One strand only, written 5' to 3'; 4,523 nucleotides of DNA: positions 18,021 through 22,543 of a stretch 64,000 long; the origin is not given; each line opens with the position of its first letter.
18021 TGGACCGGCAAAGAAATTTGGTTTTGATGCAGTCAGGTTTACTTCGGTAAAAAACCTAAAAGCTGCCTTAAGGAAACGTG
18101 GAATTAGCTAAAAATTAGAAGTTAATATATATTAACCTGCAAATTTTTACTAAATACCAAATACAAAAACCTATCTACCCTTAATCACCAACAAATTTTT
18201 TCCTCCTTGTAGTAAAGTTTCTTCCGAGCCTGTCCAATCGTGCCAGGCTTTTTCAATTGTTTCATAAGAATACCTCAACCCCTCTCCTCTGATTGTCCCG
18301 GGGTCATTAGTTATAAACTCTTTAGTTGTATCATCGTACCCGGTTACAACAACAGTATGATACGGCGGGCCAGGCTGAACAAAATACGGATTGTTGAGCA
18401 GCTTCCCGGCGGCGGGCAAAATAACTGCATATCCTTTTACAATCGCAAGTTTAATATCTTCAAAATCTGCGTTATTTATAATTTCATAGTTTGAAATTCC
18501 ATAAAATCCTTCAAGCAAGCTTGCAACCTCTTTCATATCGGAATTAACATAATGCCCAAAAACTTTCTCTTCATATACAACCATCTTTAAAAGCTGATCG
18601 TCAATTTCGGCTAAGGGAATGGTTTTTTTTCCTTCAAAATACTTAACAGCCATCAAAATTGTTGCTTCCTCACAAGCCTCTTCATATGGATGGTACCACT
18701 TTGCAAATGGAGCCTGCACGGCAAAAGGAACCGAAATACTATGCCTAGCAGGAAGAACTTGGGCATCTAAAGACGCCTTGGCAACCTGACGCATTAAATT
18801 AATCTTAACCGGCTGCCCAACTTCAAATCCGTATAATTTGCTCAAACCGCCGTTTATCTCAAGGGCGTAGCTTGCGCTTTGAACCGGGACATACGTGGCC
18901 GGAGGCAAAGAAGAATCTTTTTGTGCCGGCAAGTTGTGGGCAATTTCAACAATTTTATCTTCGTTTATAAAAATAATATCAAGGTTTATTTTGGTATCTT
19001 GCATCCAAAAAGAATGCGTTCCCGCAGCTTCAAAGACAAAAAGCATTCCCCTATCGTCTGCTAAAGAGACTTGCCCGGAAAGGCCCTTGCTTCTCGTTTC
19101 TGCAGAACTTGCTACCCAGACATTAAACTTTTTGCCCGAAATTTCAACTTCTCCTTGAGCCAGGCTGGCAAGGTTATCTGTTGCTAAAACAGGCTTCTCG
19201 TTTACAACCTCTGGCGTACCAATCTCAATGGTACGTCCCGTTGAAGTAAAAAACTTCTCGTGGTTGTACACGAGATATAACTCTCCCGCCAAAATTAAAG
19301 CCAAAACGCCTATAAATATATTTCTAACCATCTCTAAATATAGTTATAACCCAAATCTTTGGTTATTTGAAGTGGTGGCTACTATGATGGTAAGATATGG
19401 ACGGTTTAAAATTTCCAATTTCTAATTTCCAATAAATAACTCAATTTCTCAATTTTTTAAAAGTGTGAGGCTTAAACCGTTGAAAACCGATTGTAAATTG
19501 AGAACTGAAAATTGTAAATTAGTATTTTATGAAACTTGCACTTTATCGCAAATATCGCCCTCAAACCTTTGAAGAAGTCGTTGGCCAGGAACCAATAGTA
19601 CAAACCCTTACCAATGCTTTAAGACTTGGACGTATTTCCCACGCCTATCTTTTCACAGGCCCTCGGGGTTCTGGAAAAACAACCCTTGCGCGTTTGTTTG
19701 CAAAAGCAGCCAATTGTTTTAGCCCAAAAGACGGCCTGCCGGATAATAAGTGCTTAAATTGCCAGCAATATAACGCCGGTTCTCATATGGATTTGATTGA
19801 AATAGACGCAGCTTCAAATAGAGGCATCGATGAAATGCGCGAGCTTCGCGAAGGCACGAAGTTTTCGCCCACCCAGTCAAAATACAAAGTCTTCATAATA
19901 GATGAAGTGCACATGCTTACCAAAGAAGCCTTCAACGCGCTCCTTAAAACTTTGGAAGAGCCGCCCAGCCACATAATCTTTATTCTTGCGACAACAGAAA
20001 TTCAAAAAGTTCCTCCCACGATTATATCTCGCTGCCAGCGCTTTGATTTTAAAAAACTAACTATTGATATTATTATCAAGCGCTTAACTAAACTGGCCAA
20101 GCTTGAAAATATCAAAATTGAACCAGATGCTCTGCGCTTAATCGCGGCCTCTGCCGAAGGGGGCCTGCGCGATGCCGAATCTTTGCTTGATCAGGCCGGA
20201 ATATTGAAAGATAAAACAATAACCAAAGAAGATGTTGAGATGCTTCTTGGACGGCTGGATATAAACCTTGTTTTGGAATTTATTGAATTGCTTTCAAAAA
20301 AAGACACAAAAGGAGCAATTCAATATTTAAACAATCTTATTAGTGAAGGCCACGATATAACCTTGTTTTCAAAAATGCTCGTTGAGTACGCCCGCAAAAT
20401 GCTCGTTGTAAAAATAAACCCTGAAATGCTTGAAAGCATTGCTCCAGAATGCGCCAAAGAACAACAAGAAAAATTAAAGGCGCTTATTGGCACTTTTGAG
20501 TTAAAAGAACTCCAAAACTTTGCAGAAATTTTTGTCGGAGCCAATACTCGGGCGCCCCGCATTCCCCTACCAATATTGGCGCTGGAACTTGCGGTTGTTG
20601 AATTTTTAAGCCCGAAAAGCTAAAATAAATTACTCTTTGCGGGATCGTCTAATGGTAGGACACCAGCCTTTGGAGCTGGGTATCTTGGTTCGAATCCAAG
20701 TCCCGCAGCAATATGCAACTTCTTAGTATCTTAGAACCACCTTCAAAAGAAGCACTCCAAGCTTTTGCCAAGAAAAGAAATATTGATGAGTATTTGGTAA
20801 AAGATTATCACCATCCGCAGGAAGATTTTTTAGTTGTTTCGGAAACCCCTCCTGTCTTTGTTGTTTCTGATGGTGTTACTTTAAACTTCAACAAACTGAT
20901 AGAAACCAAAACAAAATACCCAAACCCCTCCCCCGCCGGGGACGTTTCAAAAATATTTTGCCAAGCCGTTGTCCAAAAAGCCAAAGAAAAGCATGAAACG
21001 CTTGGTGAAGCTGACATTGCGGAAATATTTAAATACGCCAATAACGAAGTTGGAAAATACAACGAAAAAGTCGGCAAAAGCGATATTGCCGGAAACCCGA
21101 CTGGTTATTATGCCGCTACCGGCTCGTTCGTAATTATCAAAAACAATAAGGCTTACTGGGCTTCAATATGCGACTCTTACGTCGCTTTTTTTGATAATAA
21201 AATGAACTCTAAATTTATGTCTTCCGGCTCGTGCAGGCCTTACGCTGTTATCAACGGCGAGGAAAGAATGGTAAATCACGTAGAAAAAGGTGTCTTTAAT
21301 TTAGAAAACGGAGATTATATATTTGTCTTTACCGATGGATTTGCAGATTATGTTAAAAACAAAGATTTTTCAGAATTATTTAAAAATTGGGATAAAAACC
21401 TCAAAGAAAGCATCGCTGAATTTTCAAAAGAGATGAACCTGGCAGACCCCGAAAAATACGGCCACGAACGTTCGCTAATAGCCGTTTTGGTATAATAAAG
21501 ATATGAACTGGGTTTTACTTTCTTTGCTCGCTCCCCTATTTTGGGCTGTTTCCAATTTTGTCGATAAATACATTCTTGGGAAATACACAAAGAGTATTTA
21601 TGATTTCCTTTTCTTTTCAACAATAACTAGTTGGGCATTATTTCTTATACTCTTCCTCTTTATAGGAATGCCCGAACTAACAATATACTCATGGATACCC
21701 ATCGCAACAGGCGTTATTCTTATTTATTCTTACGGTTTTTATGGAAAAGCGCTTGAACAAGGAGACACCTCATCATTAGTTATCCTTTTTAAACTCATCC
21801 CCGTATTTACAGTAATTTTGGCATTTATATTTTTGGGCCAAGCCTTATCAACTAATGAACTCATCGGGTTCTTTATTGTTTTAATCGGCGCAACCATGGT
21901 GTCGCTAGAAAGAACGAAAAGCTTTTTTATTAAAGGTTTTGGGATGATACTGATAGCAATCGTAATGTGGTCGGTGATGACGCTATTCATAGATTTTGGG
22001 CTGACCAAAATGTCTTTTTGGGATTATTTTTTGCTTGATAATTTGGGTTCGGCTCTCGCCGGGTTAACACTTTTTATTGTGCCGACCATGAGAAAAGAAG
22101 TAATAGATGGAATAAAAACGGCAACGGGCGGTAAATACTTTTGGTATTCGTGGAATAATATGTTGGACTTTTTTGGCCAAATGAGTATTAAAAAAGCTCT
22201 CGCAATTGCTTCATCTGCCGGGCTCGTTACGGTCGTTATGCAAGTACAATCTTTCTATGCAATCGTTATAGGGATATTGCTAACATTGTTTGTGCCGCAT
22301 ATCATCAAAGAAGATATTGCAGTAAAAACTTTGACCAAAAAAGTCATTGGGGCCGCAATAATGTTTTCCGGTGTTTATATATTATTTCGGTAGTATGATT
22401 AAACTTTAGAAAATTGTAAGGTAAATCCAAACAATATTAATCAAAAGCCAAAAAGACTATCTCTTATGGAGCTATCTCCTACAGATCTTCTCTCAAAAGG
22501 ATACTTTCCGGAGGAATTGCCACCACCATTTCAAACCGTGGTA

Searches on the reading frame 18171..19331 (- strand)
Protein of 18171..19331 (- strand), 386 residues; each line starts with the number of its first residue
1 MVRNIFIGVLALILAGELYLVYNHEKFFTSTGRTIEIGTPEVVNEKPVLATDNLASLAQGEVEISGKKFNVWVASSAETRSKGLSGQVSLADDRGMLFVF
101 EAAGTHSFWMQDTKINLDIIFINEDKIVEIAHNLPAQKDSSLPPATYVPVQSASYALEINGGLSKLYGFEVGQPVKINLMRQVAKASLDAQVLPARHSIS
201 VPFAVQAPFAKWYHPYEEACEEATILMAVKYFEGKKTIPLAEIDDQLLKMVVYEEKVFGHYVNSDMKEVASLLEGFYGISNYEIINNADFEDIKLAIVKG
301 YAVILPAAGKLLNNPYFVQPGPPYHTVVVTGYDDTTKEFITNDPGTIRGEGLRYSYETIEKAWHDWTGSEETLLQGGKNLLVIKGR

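Call 9: search_protein_families(library=pfam, proteins=[window:18171-19331:-], max_evalue=0.001)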
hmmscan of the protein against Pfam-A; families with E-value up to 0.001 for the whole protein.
window:18171-19331:- (386 aa): 2 families
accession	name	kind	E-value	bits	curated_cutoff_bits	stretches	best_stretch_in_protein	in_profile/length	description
PF02643.20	DUF192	-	1.2e-25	89.8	27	1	69-177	1-96/96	Uncharacterized ACR, COG1430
PF13529.12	Peptidase_C39_2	-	8.1e-11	43.1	24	1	201-344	3-142/143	Peptidase_C39 like family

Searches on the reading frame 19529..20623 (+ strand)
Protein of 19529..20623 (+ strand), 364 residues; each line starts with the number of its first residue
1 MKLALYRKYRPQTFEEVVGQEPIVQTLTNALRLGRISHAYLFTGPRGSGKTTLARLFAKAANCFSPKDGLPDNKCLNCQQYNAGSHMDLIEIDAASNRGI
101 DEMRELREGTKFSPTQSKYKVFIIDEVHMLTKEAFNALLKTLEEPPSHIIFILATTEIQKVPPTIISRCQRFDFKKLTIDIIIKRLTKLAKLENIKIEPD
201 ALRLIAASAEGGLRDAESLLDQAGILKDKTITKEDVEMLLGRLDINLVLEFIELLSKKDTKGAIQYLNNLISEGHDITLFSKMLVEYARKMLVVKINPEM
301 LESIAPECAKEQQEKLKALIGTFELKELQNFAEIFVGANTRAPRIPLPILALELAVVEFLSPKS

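Call 9: search_protein_families(library=pfam, proteins=[window:19529-20623:+], max_evalue=0.001)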
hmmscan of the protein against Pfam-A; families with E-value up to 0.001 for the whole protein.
window:19529-20623:+ (364 aa): 17 families
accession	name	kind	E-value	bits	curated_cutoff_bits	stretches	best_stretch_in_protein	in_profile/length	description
PF13177.12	DNA_pol3_delta2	-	4.8e-48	163.6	27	1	20-177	2-160/161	DNA polymerase III, delta subunit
PF00004.35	AAA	-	2.5e-15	57.5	21.2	1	41-172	2-126/131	ATPase family associated with various cellular activities (AAA)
PF22608.2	DNAX_ATPase_lid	-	2e-12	47.1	27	1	182-223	2-43/49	DNA polymerase III clamp loader subunit, ATPase lid domain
PF12169.13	DNA_pol3_gamma3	-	1.1e-11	45.1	24.4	1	231-358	1-126/143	DNA polymerase III subunits gamma and tau domain III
PF13401.12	AAA_22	-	1.2e-07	32.6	27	1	41-155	9-122/130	AAA domain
PF05496.18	RuvB_N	-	1.3e-06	28.7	27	1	10-60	2-56/159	Holliday junction DNA helicase RuvB P-loop domain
PF07728.20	AAA_5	-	2.1e-06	28.3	22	1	41-149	3-97/139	AAA domain (dynein-related subfamily)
PF13173.12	AAA_14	-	2.5e-06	28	27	1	39-146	4-89/129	AAA domain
PF13191.12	AAA_16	-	8.2e-06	26.9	32.6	1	16-62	1-49/167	AAA ATPase domain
PF06068.19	TIP49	-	9.7e-06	25.4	23.8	0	121-156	277-311/347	TIP49 P-loop domain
PF13238.12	AAA_18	-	8.1e-05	23.5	29.4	1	42-127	3-80/128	AAA domain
PF12775.13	AAA_7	-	0.00018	21.6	25.8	0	35-137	31-119/181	P-loop containing dynein motor region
PF13245.12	AAA_19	-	0.00023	21.8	25.1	0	38-152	12-123/134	AAA domain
PF21960.2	RCF1-5-like_lid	-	0.00024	21.4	27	0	185-216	2-34/43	RCF1/5-like, AAA+ ATPase lid domain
PF13604.12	AAA_30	-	0.00029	21.1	27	0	115-151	86-121/191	AAA domain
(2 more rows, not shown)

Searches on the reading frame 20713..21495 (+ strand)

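Call 9: search_protein_families(library=pfam, proteins=[window:20713-21495:+], max_evalue=0.001)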
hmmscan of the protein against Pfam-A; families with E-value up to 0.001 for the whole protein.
window:20713-21495:+ (260 aa): 1 family
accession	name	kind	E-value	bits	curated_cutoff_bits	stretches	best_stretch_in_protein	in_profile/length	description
PF13672.11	PP2C_2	-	4.2e-10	40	24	1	42-233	20-198/209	Protein phosphatase 2C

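Call 45: search_protein_families(library=padloc, proteins=[window:20713-21495:+], max_evalue=0.01)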
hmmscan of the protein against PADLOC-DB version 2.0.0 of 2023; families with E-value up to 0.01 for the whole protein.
window:20713-21495:+ (260 aa): 0 families

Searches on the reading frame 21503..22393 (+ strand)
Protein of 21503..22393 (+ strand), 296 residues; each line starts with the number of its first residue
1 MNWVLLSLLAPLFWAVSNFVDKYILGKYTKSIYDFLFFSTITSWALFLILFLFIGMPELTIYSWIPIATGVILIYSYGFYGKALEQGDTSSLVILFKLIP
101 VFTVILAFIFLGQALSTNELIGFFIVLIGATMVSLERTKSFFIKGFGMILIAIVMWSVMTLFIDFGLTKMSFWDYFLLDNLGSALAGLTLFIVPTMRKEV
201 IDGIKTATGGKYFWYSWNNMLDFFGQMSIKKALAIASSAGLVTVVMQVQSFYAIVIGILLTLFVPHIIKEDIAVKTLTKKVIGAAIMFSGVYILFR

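Call 9: search_protein_families(library=pfam, proteins=[window:21503-22393:+], max_evalue=0.001)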
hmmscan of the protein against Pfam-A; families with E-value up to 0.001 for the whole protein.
window:21503-22393:+ (296 aa): 1 family
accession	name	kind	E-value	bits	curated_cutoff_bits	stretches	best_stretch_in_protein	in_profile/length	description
PF00892.27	EamA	-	9.5e-15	55.5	28.2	1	2-134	2-134/135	EamA-like transporter family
